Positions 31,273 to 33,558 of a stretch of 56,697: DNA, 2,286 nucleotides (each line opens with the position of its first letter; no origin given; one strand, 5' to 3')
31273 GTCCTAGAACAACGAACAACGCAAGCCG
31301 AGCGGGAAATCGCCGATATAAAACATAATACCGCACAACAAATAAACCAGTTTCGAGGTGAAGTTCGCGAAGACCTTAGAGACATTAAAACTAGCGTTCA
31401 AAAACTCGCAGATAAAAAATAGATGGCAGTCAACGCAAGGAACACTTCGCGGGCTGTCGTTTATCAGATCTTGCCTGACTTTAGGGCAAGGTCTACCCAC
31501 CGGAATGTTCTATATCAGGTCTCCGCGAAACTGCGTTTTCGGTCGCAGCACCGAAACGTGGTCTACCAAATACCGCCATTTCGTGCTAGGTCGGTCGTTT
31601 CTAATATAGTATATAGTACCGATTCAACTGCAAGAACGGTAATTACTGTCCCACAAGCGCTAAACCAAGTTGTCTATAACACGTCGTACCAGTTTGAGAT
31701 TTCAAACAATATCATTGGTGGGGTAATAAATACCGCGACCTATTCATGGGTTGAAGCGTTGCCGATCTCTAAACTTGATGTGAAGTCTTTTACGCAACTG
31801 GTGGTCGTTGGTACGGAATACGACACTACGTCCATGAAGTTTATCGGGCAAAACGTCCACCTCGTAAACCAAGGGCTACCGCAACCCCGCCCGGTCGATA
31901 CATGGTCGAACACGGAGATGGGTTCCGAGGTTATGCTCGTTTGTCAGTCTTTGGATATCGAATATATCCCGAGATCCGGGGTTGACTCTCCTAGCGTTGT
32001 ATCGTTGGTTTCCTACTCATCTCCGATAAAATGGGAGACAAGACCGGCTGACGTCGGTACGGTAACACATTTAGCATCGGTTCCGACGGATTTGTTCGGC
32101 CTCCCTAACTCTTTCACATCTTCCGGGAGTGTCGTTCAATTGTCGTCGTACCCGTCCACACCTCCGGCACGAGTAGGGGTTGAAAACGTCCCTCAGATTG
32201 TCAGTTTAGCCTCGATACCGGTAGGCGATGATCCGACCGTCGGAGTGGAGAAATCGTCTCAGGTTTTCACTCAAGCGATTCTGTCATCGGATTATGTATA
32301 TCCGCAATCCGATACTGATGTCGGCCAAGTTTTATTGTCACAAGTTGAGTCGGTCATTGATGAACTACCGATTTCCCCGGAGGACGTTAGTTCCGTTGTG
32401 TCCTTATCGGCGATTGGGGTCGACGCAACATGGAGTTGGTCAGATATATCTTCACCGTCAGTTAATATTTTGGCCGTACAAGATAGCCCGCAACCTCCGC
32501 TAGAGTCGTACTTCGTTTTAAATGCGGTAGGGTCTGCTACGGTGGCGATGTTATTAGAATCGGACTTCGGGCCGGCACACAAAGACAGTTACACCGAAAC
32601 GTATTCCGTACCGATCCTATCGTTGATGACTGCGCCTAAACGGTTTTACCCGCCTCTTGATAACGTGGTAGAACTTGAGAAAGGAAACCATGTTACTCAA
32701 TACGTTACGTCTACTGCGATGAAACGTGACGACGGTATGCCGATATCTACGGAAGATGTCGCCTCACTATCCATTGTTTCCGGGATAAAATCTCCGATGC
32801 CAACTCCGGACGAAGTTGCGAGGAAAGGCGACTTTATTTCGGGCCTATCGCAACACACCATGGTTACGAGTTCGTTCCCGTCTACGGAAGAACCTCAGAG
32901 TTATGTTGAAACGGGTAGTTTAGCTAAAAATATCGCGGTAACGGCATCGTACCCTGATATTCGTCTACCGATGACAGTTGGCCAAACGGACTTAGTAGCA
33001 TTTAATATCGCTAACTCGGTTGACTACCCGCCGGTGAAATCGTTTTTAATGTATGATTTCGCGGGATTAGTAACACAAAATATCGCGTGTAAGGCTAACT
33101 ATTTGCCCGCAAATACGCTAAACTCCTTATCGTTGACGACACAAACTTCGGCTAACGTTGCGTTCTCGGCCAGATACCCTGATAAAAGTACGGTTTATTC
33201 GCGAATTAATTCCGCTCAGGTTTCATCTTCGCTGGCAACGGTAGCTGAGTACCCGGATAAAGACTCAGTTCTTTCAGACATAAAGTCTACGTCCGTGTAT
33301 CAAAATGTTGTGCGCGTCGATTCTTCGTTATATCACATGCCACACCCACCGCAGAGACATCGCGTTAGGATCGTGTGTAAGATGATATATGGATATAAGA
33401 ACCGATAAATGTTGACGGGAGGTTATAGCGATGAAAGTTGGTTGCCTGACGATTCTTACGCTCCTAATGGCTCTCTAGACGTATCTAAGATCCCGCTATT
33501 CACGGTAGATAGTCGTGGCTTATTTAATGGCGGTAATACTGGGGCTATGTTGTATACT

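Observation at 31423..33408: Repeat-rich fibre-like protein with degenerate N-terminal repeats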

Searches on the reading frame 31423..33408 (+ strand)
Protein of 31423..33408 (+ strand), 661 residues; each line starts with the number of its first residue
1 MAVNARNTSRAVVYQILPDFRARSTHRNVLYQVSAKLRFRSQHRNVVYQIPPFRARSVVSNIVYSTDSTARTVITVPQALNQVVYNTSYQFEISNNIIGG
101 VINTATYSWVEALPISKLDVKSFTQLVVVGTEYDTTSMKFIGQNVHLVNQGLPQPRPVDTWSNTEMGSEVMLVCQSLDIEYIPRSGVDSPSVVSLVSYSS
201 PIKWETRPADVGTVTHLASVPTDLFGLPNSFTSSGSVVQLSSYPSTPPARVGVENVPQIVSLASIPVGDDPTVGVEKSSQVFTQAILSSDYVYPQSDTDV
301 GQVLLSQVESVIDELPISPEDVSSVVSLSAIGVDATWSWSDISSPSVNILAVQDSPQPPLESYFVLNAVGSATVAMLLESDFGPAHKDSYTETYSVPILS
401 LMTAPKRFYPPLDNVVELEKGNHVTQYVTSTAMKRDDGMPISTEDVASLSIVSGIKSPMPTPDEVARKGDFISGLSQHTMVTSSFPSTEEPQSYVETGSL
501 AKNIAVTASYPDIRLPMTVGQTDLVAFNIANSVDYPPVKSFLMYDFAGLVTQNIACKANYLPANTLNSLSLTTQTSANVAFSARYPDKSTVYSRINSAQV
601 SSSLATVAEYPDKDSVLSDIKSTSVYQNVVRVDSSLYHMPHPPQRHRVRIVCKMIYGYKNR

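Call 15: search_protein_families(library=pfam, proteins=[window:31423-33408:+], max_evalue=0.1)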
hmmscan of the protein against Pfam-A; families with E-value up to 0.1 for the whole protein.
window:31423-33408:+ (661 aa): 0 families

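Call 16: search_protein_families(library=phrogs, proteins=[window:31423-33408:+], max_evalue=0.01)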
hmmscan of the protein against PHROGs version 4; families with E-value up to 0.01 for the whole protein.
window:31423-33408:+ (661 aa): 1 family
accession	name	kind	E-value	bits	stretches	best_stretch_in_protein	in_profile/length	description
phrog_7226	-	unknown function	2.4e-259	863.6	1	2-656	5-667/667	-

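Call 20: find_homologous_proteins(query=window:31423-33408:+, max_evalue=0.001)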
Query window:31423-33408:+ (661 aa): 7 proteins with E <= 0.001 among 8000 candidates.
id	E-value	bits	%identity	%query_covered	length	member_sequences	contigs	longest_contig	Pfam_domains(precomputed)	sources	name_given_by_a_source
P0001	0.0e+0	1363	94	100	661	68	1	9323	-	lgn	-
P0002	3.6e-205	701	53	98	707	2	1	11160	-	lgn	-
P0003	9.4e-205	700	55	97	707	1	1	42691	-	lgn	-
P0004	2.0e-201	689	54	97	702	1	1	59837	-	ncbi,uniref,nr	ncbi:hypothetical protein JT321_gp11 [Providencia phage Kokobel1]|uniref:Uncharacterized protein n=1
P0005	2.5e-194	665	53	98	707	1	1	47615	-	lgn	-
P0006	3.8e-186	638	52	97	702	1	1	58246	-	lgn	-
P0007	1.2e-127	445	40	100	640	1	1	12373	-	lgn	-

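Call 29: search_dna_similar(query=window:31423-33408:+, collection=phages, mode=protein, max_rows=60, rows=spread, max_evalue=0.001)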
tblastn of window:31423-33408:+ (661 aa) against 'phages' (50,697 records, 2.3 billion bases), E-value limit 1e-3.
Records with a match: 153; places in all: 153; records where one place covers at least 80% of the query: 38.
Best place of each record, by identity: >=99% 2; 95-99% 17; 90-95% 9; <60% 125.
By first word of the organism name: Salmonella 92; Proteus 21; Providencia 10; Escherichia 8; Serratia 6; Staphylococcus 3; Cronobacter 2; Hafnia 2; Chivirus 2; Enterococcus 1; and 6 more.
By host as written in the record: Salmonella enterica subsp. enterica serovar Typhimurium 26; Salmonella enterica 17; Proteus mirabilis 15; Salmonella sp. 10; - 9; Providencia rettgeri B0142 5; Salmonella enterica subsp. enterica serovar Enteritidis 5; Salmonella gallinarum 4; and 46 more.
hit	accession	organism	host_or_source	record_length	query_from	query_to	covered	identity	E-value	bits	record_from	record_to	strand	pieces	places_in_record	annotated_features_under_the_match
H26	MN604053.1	Escherichia phage E21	enterotoxigenic Escherichia coli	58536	1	661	100%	100.0%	0e+0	1267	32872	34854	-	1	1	hypothetical protein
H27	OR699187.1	Salmonella phage SD-14_S20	Salmonella enterica subsp. enterica ...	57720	1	661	100%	96.4%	0e+0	1225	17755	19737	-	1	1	hypothetical protein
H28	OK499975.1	Proteus phage vB_PmiS_Jing313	Proteus mirabilis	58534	1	661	100%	96.4%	0e+0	1219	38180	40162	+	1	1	hypothetical protein | putative lysis protein B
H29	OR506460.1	Enterococcus phage AS-M1_NWU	Enterococcus durans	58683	1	661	100%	95.6%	0e+0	1209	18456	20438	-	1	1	hypothetical protein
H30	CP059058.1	Proteus phage ASh-2020a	Proteus mirabilis CriePir89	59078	1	661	100%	95.5%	0e+0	1216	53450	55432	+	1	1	record has no annotation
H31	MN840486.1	Proteus phage P16-2532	Proteus mirabilis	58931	1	661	100%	95.5%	0e+0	1214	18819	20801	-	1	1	hypothetical protein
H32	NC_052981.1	Proteus phage PM87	Proteus mirabilis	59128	1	661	100%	95.5%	0e+0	1214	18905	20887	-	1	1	hypothetical protein | lysis protein B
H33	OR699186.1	Salmonella phage SD-13_S19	Salmonella enterica subsp. enterica ...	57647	1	661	100%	95.0%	0e+0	1195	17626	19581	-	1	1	hypothetical protein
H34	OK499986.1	Proteus phage vB_PmiS_NotEvenPhaged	Proteus mirabillis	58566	1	661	100%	93.2%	0e+0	1187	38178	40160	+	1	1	hypothetical protein | putative lysis protein B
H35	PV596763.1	Pseudomonas phage E21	Pseudomonas aeruginosa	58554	1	661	100%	92.9%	0e+0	1179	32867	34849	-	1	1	none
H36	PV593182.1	Staphylococcus phage SVV09-A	Staphylococcus ureilyticus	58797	1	661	100%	92.4%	0e+0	1174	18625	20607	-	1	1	record has no annotation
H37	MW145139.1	Providencia phage Kokobel1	Providencia stuartii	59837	23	661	97%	54.1%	0e+0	610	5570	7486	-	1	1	hypothetical protein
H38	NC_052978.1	Proteus phage Saba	Proteus mirabilis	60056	1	660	100%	39.8%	7e-110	370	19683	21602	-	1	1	hypothetical protein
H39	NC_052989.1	Cronobacter phage JC01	Cronobacter sakazakii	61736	113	639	80%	28.1%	2e-30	134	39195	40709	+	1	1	hypothetical protein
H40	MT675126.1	Providencia phage vB_PreS-PatoteraRojo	Providencia rettgeri B0142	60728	114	656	82%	26.9%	2e-22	108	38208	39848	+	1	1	hypothetical protein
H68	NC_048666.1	Salmonella phage YSD1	not known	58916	155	656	76%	27.5%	4e-27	124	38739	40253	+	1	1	YSD1_35: hypothetical+protein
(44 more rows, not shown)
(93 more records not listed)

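Call 31: get_annotated_region(hit=H68, flank=14000)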
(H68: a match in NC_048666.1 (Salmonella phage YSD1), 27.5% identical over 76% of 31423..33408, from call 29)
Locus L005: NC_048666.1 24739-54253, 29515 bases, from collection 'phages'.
description: Salmonella phage YSD1 strain YSD1_PHAGE genome assembly.
organism: Salmonella phage YSD1 (NCBI taxid 2749261)
taxonomy: Viruses; Duplodnaviria; Heunggongvirae; Uroviricota; Caudoviricetes; Casjensviridae; Chivirus; Chivirus YSD1
host: -; source: not known; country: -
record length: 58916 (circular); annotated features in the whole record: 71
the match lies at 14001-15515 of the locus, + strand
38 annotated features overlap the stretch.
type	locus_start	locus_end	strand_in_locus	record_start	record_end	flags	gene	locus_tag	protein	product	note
CDS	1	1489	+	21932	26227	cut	YSD1_24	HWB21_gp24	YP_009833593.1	tail length tape measure protein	-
CDS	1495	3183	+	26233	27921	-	YSD1_25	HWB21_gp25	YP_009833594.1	tail assembly protein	-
CDS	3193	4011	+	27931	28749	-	YSD1_26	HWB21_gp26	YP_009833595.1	tail assembly protein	putative+tail+assembley+1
CDS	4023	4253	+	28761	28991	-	YSD1_27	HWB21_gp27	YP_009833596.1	tail assembly chaperone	-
CDS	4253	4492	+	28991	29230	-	YSD1_28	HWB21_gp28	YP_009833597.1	tail assembly chaperone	-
CDS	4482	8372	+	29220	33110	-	YSD1_29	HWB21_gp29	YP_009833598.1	tail protein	distal+tail+protein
CDS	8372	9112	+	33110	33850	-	YSD1_30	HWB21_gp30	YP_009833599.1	tail fiber protein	-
CDS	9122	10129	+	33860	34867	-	YSD1_31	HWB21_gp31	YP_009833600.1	hypothetical+protein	-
CDS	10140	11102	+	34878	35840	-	YSD1_32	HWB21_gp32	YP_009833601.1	hypothetical+protein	-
CDS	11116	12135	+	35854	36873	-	YSD1_33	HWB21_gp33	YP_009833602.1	hypothetical+protein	-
CDS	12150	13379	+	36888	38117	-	YSD1_34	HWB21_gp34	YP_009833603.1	hypothetical+protein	-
CDS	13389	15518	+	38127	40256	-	YSD1_35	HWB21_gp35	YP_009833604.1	hypothetical+protein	-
CDS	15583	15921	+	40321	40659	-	YSD1_36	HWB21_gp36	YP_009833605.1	Rz-like spanin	-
CDS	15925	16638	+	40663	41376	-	YSD1_37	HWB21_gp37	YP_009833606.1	endolysin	-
CDS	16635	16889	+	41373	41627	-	YSD1_38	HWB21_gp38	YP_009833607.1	Rz-like spanin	-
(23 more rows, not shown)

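Call 33: predict_structure(alignment_id=A1)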
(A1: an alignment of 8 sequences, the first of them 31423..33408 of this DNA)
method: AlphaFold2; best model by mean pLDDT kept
length: 661 residues; sequences in the alignment: 8
mean_pLDDT: 25.3   pTM: 0.16
mean pLDDT of the five models: 25.3, 23.9, 22.4, 21.9, 21.0
residues with pLDDT >= 90: 0; 70-90: 0; 50-70: 0; < 50: 661
segments of 3 or more residues with pLDDT < 50: 1-661
pLDDT, mean of each block of 10 residues (from residue 1): 26 29 25 24 27 26 26 26 25 24 24 24 25 26 28 29 28 30 27 26 25 25 24 23 22 23 25 25 23 26 24 28 24 22 21 22 21 23 28 24 27 30 25 26 25 26 31 24 26 27 24 24 25 25 25 22 23 26 27 27 26 28 22 25 28 28 26
secondary structure, 60 per line:
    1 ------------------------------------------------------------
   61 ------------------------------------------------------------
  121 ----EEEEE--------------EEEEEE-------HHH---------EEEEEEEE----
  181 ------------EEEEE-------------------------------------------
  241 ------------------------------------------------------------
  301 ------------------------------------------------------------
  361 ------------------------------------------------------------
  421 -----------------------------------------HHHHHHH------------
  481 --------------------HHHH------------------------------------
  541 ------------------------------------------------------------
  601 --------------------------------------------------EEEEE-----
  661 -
elements in order: E125-129 E144-149 E169-176 E193-197 H462-468 H501-504 E651-655

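Call 35: search_protein_representatives(alignment_id=A1)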
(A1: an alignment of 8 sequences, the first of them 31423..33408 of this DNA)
Query: 8 sequences, 705 profile positions. Proteins with E-value up to 0.001 (for the whole library): 50; up to 1e-10: 37; up to 1e-30: 21. The best 50 are listed.
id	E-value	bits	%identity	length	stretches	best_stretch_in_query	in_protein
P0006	0.0e+00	1287.8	-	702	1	1-705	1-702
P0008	2.0e-279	945.3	-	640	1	46-704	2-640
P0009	2.2e-92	327.1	-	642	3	370-703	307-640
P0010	8.6e-74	265.6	-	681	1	58-700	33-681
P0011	9.9e-71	255.5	-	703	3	419-700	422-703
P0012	6.3e-66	239.6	-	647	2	397-700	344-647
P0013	1.3e-62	228.6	-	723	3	383-700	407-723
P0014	7.3e-58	212.9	-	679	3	394-700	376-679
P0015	9.8e-57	209.2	-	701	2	138-700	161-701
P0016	3.2e-54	200.9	-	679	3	415-700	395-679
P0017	4.4e-54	200.5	-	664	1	52-700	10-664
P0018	1.2e-52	195.7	-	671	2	189-700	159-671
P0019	7.1e-52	193.1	-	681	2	299-700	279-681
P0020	1.7e-51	191.9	-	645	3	459-700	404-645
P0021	7.3e-49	183.2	-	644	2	425-700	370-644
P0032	1.8e-17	79.4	-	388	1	81-361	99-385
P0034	3.0e-17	78.7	-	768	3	480-694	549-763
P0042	6.0e-13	64.5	-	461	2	501-669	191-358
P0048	1.8e-06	43.1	-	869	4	206-364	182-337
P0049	2.6e-06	42.6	-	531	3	514-671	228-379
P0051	1.2e-05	40.3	-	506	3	490-683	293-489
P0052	3.6e-05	38.8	-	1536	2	537-669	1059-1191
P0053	3.9e-05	38.6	-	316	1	85-243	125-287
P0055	1.5e-04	36.8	-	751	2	514-669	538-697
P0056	7.9e-04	34.3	-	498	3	256-367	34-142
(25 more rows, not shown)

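Call 38: search_solved_structures(query=A2, max_evalue=1)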
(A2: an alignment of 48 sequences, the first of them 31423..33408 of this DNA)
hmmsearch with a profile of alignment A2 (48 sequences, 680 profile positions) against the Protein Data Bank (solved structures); distinct sequences matched with E-value up to 1: 0.

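Call 51: predict_structure(alignment_id=A2)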
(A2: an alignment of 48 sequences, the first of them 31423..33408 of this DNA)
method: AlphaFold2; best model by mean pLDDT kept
length: 661 residues; sequences in the alignment: 48
mean_pLDDT: 32.3   pTM: 0.19
mean pLDDT of the five models: 32.3, 29.2, 28.9, 28.4, 27.6
residues with pLDDT >= 90: 0; 70-90: 0; 50-70: 19; < 50: 642
segments of 3 or more residues with pLDDT < 50: 1-466, 468-633
pLDDT, mean of each block of 10 residues (from residue 1): 34 37 36 40 36 37 34 28 28 29 32 33 31 28 29 31 28 28 29 25 27 27 30 29 30 30 27 30 29 34 33 35 33 35 31 32 36 27 34 29 40 41 27 29 30 30 45 27 33 27 28 33 24 31 26 26 29 26 35 32 31 40 33 51 56 50 44
secondary structure, 60 per line:
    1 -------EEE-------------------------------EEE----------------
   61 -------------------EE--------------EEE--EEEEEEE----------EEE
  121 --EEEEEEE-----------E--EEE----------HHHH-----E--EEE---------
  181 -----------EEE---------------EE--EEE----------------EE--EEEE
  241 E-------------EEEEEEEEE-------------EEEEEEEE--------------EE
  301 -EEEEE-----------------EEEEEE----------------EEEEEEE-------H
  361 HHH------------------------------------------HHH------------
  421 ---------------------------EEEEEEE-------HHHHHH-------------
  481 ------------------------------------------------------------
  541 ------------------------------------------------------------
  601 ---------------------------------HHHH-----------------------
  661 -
elements in order: E8-10 E42-44 E96-98 E101-107 E118-120 E123-129 E144-146 H157-160 E169-171 E192-194 E214-216 E237-241 E255-263 E277-284 E302-306 E324-329 E346-352 H360-363 E448-454 H462-467 H634-637

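Call 75: search_protein_families(library=pfam, alignment_id=A2, max_evalue=0.1)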
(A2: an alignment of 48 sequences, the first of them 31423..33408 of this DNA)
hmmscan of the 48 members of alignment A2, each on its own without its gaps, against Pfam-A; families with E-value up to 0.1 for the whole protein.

A. member 1, window:31423-33408:+ (661 aa): 0 families

B. families by the number of members that match (of 48 scanned): 3 families
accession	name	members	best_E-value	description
PF18489.6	Alpha_Helical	1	0.056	Alpha helical domain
PF00177.27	Ribosomal_S7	1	0.062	Ribosomal protein S7p/S5e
PF20127.4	DUF6517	1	0.066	Family of unknown function (DUF6517)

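Call 77: find_related_loci(query=A1, collection=viral_contigs, flank=10000)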
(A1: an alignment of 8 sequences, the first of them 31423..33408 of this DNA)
Query A1 (661 aa) in viral_contigs; peptide patterns used: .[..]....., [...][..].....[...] (x = any residue, [..] = any of these).
61 stretches matched a pattern; 3 encode a relative of the query (tblastn E <= 1e-3); 3 distinct loci.
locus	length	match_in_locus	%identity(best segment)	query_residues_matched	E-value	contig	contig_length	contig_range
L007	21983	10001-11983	100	1-661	0e+0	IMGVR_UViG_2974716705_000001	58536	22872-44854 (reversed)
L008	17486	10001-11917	54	23-661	0e+0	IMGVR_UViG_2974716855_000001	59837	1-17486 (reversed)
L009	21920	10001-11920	40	1-660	4e-128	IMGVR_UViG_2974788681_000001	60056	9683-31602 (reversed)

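Call 89: search_protein_families(library=ncbifam, proteins=[window:31423-33408:+], max_evalue=0.01)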
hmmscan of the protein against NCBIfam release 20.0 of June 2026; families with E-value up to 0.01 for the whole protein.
window:31423-33408:+ (661 aa): 0 families
